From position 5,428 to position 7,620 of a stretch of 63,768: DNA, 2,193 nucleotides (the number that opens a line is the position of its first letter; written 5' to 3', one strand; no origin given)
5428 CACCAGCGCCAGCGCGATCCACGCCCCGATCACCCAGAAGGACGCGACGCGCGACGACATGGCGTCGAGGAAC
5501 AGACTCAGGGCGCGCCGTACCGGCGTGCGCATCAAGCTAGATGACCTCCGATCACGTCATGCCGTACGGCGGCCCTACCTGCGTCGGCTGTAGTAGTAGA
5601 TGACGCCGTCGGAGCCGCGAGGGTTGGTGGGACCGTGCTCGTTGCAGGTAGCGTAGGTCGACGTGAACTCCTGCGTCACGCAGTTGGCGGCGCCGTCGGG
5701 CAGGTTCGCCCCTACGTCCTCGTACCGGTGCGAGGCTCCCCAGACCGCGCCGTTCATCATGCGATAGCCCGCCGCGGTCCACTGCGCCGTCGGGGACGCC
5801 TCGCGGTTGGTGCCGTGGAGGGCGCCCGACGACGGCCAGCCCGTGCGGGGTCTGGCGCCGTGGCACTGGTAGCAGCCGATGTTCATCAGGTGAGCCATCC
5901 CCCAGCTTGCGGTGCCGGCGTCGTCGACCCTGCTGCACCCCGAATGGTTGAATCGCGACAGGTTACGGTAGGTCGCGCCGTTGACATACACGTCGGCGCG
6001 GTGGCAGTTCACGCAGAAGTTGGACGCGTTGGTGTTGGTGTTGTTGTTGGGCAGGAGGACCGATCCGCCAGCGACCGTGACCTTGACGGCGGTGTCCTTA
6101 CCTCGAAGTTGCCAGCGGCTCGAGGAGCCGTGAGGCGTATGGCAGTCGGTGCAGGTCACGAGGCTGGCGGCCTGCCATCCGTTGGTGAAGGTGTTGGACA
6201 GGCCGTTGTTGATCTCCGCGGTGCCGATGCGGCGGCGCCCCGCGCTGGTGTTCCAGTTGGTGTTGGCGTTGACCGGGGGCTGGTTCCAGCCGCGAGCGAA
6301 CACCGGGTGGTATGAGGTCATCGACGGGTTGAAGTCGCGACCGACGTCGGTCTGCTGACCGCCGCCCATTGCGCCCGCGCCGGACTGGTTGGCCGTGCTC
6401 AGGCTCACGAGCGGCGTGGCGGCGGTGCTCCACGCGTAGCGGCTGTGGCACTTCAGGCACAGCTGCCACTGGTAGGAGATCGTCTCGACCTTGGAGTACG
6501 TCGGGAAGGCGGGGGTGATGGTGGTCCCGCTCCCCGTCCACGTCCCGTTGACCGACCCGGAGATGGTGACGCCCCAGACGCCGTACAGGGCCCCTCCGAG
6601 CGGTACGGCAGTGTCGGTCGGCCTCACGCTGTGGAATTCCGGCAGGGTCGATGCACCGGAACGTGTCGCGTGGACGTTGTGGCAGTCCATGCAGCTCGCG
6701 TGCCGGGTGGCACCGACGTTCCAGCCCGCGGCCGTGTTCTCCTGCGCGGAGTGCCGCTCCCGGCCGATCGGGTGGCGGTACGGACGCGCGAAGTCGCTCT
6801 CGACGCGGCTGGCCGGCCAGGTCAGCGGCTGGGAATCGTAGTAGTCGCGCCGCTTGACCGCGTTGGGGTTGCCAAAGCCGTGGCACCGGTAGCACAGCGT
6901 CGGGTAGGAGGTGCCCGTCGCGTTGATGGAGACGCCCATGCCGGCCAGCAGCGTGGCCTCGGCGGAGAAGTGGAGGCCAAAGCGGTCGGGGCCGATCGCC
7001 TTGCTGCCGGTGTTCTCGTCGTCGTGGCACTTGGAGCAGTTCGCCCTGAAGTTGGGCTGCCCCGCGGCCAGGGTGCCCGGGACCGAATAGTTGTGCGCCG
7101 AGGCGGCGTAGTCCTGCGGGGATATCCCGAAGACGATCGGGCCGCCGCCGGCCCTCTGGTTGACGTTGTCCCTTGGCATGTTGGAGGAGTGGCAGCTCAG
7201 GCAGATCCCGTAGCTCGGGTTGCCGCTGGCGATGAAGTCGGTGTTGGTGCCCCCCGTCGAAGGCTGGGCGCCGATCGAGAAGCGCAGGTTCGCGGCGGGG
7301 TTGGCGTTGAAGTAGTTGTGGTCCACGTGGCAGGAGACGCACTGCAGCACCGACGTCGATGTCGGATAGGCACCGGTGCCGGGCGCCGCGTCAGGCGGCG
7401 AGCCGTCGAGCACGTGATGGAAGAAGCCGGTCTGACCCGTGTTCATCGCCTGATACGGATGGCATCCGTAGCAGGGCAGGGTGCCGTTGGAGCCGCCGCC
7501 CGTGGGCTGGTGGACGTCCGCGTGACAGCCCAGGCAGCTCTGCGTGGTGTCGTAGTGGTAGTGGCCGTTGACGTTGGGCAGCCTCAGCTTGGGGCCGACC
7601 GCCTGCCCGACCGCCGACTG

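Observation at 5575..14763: Unusual domain architecture of the giant cytochrome: propeller + Ig-like + FN3-like head on a ~2450-aa heme array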

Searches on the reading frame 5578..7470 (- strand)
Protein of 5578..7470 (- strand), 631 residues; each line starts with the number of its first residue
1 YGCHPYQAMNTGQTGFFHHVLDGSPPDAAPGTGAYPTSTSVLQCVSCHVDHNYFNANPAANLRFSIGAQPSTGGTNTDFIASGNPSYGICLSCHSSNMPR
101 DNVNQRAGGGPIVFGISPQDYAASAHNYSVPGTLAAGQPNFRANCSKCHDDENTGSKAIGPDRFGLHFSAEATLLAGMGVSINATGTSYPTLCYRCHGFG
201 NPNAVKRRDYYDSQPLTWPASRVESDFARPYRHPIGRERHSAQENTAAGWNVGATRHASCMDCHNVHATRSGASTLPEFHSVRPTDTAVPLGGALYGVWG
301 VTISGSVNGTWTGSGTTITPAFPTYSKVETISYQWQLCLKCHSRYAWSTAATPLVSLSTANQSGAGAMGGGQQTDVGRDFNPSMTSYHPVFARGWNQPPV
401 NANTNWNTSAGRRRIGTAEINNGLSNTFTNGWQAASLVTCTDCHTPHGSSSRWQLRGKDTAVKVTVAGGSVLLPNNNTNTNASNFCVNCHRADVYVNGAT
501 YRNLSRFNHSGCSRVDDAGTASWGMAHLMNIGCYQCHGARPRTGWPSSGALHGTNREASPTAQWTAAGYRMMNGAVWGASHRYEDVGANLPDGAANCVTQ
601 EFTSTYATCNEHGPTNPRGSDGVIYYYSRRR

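Call 7: search_protein_families(library=pfam, proteins=[window:5578-7470:-], max_evalue=0.1)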
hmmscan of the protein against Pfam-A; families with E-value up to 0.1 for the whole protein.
window:5578-7470:- (631 aa): 7 families
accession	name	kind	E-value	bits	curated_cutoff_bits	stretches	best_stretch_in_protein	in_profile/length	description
PF09699.15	Paired_CXXCH_1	-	9.3e-12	44.9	20.6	1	440-458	9-27/41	Doubled CXXCH motif (Paired_CXXCH_1)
PF22113.1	Mtrc-MtrF_II-IV_dom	-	2.1e-10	40.8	30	3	88-199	29-129/176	Outer membrane cytochrome MtrC/MtrF-like, domains II/IV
PF14522.11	Cytochrome_C7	-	8.2e-08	32.4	24.8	0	42-149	14-66/67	Cytochrome c7 and related cytochrome c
PF13442.11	Cytochrome_CBB3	-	0.00026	21.7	27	1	134-163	3-27/68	Cytochrome C oxidase, cbb3-type, subunit III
PF14537.11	Cytochrom_c3_2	-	0.0006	20.7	25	0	250-270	50-70/79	Cytochrome c3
PF04828.22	GFA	-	0.019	15.5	24.3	1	436-491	23-79/115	Glutathione-dependent formaldehyde-activating enzyme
PF00034.26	Cytochrom_C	-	0.048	15.4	21.3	0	135-162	2-29/90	Cytochrome c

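Call 9: search_protein_families(library=ncbifam, proteins=[window:5578-7470:-], max_evalue=0.1)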
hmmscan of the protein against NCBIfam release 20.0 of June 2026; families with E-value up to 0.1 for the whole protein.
window:5578-7470:- (631 aa): 6 families
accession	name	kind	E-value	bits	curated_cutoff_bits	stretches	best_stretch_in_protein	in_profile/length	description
TIGR01905.1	paired_CXXCH_1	subfamily_domain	1.3e-11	44.2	25.2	1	439-461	8-30/41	doubled CXXCH domain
TIGR03508.1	decahem_SO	subfamily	4.1e-06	26.4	192.2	0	437-512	143-218/258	DmsE family decaheme c-type cytochrome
TIGR03153.1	cytochr_NrfH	equivalog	3.2e-05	24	134.2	1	434-492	46-111/138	cytochrome c nitrite reductase small subunit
TIGR03146.1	cyt_nit_nrfB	equivalog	0.0057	16.9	166.6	0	436-492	39-93/145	cytochrome c nitrite reductase pentaheme subunit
NF041028.1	decahem_GSU2203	exception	0.0066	15.7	325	0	438-457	175-195/317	GSU2203 family decaheme c-type cytochrome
NF050122.1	bc1_QcrC_actin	exception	0.04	13.2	200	1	118-162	27-68/253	cytochrome bc1 complex diheme cytochrome c subunit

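Call 21: find_homologous_proteins(query=window:5578-7470:-, max_evalue=0.001)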
Query window:5578-7470:- (631 aa): 80 proteins with E <= 0.001 among 8000 candidates.
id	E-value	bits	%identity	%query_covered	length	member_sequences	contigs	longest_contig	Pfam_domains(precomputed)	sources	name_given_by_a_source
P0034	4.8e-139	483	44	97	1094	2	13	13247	PF09699.16,PF14537.12,PF14522.12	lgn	-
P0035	1.8e-114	402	40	98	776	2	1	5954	PF09699.16,PF14522.12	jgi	jgi:hypothetical protein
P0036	5.1e-104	367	39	91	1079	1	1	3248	PF09699.16,PF14537.12,PF14522.12,PF22113.2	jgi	jgi:hypothetical protein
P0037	1.6e-90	323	38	91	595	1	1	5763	PF09699.16,PF14537.12,PF14522.12,PF22113.2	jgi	jgi:hypothetical protein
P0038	5.0e-88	315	38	95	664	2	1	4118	PF09699.16,PF14522.12,PF22113.2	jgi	jgi:hypothetical protein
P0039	4.7e-66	242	34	94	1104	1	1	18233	PF09699.16,PF14537.12,PF17957.8,PF24893.1,PF14522.12,PF22113.2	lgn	-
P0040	1.2e-50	191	33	44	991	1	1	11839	PF09699.16,PF14537.12,PF14522.12,PF22113.2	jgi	jgi:predicted CXXCH cytochrome family protein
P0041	1.2e-48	184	33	79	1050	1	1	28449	PF09699.16,PF14537.12,PF14522.12,PF22113.2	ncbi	-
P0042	3.0e-48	183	33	75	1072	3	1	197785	PF09699.16,PF14537.12,PF14522.12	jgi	jgi:hypothetical protein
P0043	1.1e-45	175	35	72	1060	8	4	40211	PF09699.16,PF14537.12,PF14522.12,PF22113.2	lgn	-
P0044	4.2e-43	166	33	72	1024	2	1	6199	PF09699.16,PF14537.12,PF14522.12,PF22113.2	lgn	-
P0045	1.2e-42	165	32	72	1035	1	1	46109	PF09699.16,PF14537.12,PF14522.12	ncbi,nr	ncbi:MAG: hypothetical protein LLG08_09450 [Actinomycetia bacterium]|nr:hypothetical protein [Actino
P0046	3.0e-41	160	35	62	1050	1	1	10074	PF09699.16,PF14537.12,PF14522.12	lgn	-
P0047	5.4e-41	159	32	72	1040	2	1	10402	PF09699.16,PF14537.12,PF14522.12,PF22113.2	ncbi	ncbi:MAG: cytochrome c3 family protein [Coriobacteriales bacterium]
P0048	8.1e-41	159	31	78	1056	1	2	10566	PF09699.16,PF14537.12,PF14522.12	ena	-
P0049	7.6e-40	155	33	72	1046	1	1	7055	PF09699.16,PF14537.12,PF14522.12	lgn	-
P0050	1.6e-39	154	32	78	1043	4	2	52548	PF09699.16,PF14537.12,PF14522.12,PF22113.2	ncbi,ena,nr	ncbi:MAG: hypothetical protein CVT59_11235 [Actinobacteria bacterium HGW-Actinobacteria-1]|nr:MAG: h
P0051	1.8e-39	154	31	72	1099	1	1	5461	PF09699.16,PF14537.12,PF14522.12,PF22113.2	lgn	-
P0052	3.2e-39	153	32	81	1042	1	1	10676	PF09699.16,PF14537.12,PF13435.12,PF14522.12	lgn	-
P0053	1.0e-38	152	33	86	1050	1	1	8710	PF09699.16,PF14537.12,PF14522.12,PF22113.2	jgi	jgi:hypothetical protein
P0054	7.2e-38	149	31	83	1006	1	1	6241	PF09699.16,PF14537.12,PF14522.12,PF22113.2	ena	-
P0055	8.4e-38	149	31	78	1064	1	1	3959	PF09699.16,PF14537.12,PF14522.12,PF22113.2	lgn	-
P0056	1.0e-37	148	31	83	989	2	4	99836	PF09699.16,PF14537.12,PF14522.12,PF22113.2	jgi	-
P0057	9.1e-36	142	47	27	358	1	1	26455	PF09699.16,PF14537.12,PF14522.12,PF22113.2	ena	-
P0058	2.3e-35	141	31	78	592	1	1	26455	PF09699.16,PF14537.12,PF13435.12,PF14522.12,PF22113.2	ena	-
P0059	7.3e-35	139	29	86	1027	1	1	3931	PF09699.16,PF14537.12,PF13435.12,PF14522.12,PF22113.2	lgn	-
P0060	8.8e-35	139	29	92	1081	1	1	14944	PF09699.16,PF14537.12,PF14522.12,PF22113.2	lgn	-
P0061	1.7e-34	138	33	72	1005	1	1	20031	PF09699.16,PF14537.12,PF14522.12,PF22113.2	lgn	-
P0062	1.8e-34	138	33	69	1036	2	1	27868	PF09699.16,PF14537.12,PF14522.12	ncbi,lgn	ncbi:MAG: cytochrome c3 family protein [Bacillota bacterium]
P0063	8.5e-33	132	27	90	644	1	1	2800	PF09699.16,PF14522.12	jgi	jgi:hypothetical protein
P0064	3.1e-32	130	34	65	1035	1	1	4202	PF09699.16,PF14537.12,PF14522.12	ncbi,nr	ncbi:MAG: hypothetical protein M1609_09405 [Firmicutes bacterium]|nr:hypothetical protein [Bacillota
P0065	1.5e-29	121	29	75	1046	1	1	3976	PF09699.16,PF14537.12,PF14522.12,PF22113.2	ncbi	-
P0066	2.5e-29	121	29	70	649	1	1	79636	PF09699.16,PF14537.12,PF14522.12,PF22113.2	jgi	-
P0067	7.2e-29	119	28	84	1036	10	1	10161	PF09699.16,PF14537.12,PF14522.12,PF22113.2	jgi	-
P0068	8.3e-28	116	28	79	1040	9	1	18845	PF09699.16,PF14537.12,PF14522.12,PF22113.2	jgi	jgi:predicted CXXCH cytochrome family protein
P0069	1.5e-27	115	30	72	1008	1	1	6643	PF09699.16,PF14537.12,PF14522.12,PF22113.2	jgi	jgi:predicted CXXCH cytochrome family protein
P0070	3.1e-27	114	37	42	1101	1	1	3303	PF09699.16,PF14537.12,PF14522.12,PF22113.2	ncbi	ncbi:MAG: hypothetical protein FDZ70_08240, partial [Actinobacteria bacterium]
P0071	7.9e-26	109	28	72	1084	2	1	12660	PF09699.16,PF14537.12,PF14522.12,PF22113.2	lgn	-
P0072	3.2e-25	107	30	78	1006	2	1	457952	PF09699.16,PF14537.12,PF14522.12,PF22113.2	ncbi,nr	ncbi:MAG: cytochrome c3 family protein [Coriobacteriia bacterium]|nr:cytochrome c3 family protein [C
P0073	2.5e-24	104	27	77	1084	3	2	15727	PF09699.16,PF14537.12,PF22678.2,PF14522.12,PF22113.2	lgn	-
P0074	6.1e-24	103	28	73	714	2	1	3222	PF09699.16,PF14537.12,PF14522.12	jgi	jgi:hypothetical protein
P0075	1.7e-23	101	32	40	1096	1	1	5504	PF09699.16,PF14522.12,PF22113.2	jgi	jgi:hypothetical protein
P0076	8.5e-23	99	28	77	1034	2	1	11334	PF09699.16,PF14537.12,PF14522.12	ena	-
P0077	2.1e-22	98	27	85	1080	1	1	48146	PF09699.16,PF14522.12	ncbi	-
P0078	3.9e-22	97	37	36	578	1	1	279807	PF09699.16,PF14537.12,PF14522.12,PF22113.2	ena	-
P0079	8.7e-20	89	35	41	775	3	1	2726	PF09699.16,PF14522.12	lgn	-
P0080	1.9e-19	88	28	80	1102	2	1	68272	PF09699.16,PF14537.12,PF14522.12,PF22113.2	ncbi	ncbi:MAG: cytochrome c3 family protein [Coriobacteriia bacterium]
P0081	6.5e-18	83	29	57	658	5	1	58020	PF09699.16,PF14537.12,PF14522.12,PF22113.2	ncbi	ncbi:MAG: cytochrome c3 family protein [Pseudomonadota bacterium]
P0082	8.7e-18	82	27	88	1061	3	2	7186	PF09699.16,PF14537.12,PF14522.12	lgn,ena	-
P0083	1.4e-14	72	28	71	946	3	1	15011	PF09699.16,PF14537.12,PF14522.12,PF22113.2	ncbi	-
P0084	2.3e-13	68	30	77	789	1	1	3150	PF09699.16,PF14522.12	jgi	jgi:predicted CxxxxCH...CXXCH cytochrome family protein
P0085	1.5e-11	62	32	50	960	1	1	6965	PF09699.16,PF14537.12,PF14522.12,PF22113.2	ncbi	ncbi:MAG: cytochrome c3 family protein [Coriobacteriia bacterium]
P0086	1.3e-10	59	27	66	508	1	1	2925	PF09699.16,PF14522.12,PF22113.2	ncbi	-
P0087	5.8e-10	57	30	55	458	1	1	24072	PF09699.16,PF14537.12,PF22678.2,PF14522.12,PF22113.2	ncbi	-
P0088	7.8e-10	56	30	51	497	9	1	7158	PF09699.16,PF14522.12,PF22113.2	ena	-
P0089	8.7e-10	56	27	72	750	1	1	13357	PF09699.16,PF14522.12,PF22113.2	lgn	-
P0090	1.4e-9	55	26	78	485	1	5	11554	PF09699.16,PF14522.12,PF22113.2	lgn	-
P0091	1.9e-9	55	30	52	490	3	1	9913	PF09699.16,PF14522.12,PF22113.2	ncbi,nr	ncbi:MAG TPA: cytochrome c3 family protein [Candidatus Methylomirabilis sp.]|nr:cytochrome c3 family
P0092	3.0e-9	54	29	48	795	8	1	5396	PF09699.16,PF14522.12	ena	-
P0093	2.1e-8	51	26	63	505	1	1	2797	PF09699.16,PF14537.12,PF14522.12,PF22113.2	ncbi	-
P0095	2.5e-8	51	26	80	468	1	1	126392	PF09699.16,PF14522.12,PF22113.2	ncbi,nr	ncbi:MAG: hypothetical protein HY695_02190 [Deltaproteobacteria bacterium]|nr:hypothetical protein [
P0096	2.9e-8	51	27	67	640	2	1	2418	PF09699.16,PF13435.12,PF03264.20,PF14522.12,PF22113.2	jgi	jgi:predicted CXXCH cytochrome family protein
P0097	1.0e-7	49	28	51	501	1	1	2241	PF09699.16,PF14537.12,PF14522.12,PF22113.2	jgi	jgi:predicted CXXCH cytochrome family protein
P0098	1.3e-7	49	26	64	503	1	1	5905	PF09699.16,PF14537.12,PF14522.12,PF22113.2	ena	-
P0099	1.6e-7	49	27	45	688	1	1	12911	PF09699.16,PF14537.12,PF03264.20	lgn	-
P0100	1.9e-7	48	27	79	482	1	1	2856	PF09699.16,PF14522.12,PF22113.2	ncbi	-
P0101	9.2e-7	46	28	56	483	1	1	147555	PF09699.16,PF14537.12,PF14522.12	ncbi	-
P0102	1.1e-6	46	28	74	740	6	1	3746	PF09699.16,PF14537.12,PF14522.12,PF20020.5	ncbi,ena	-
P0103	1.7e-6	45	26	76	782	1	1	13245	PF09699.16,PF14522.12,PF22113.2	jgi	jgi:hypothetical protein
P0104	2.1e-6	45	27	50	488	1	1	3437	PF09699.16,PF14522.12,PF22113.2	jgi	jgi:hypothetical protein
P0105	5.5e-6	44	29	54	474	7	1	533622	PF09699.16,PF14537.12,PF14522.12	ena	-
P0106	9.9e-6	43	27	51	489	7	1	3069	PF09699.16,PF14522.12,PF22113.2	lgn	-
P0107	1.5e-5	42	26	78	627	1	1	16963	PF09699.16,PF14537.12,PF14522.12,PF22113.2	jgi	jgi:predicted CXXCH cytochrome family protein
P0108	2.2e-5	42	28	60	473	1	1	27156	PF09699.16,PF14522.12,PF22113.2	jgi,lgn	-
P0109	4.8e-5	40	29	52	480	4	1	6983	PF09699.16,PF14522.12,PF22113.2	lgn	-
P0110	5.6e-5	40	25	75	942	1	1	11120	PF09699.16,PF14537.12,PF14522.12,PF22113.2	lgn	-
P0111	5.9e-4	37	28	33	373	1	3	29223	PF09699.16,PF14537.12,PF22113.2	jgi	jgi:predicted CXXCH cytochrome family protein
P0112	6.2e-4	37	27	74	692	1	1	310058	PF09699.16,PF14537.12,PF14522.12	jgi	jgi:predicted CXXCH cytochrome family protein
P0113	7.0e-4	37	27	32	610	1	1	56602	PF09699.16,PF14537.12,PF14522.12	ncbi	-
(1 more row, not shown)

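Call 32: find_encoding_contigs(protein=P0078, flank=10000, max_places=2)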
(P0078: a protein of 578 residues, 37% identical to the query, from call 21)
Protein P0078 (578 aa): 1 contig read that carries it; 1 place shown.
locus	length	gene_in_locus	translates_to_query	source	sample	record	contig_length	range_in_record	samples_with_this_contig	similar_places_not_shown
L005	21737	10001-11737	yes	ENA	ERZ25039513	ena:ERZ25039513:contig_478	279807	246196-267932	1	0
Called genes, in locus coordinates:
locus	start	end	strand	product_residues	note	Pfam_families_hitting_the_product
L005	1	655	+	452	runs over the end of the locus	PF14522:Cytochrome_C7 (faint), PF14537:Cytochrom_c3_2 (faint), PF22113:Mtrc-MtrF_II-IV_dom (faint), PF09699:Paired_CXXCH_1 (faint)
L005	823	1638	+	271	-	PF13435:Cytochrome_C554 (faint), PF22113:Mtrc-MtrF_II-IV_dom (faint)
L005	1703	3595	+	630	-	PF09699:Paired_CXXCH_1 (faint)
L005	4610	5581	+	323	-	-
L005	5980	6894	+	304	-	-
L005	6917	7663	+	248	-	PF09699:Paired_CXXCH_1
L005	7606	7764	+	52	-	-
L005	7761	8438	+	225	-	-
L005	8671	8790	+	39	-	-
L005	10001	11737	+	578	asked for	PF14522:Cytochrome_C7 (faint), PF14537:Cytochrom_c3_2 (faint), PF22113:Mtrc-MtrF_II-IV_dom (faint), PF09699:Paired_CXXCH_1 (weak)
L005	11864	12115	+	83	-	-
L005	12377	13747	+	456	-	PF09699:Paired_CXXCH_1 (faint)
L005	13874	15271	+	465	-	PF05140:ResB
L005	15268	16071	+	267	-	PF01578:Cytochrom_C_asm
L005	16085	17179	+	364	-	-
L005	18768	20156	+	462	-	PF05140:ResB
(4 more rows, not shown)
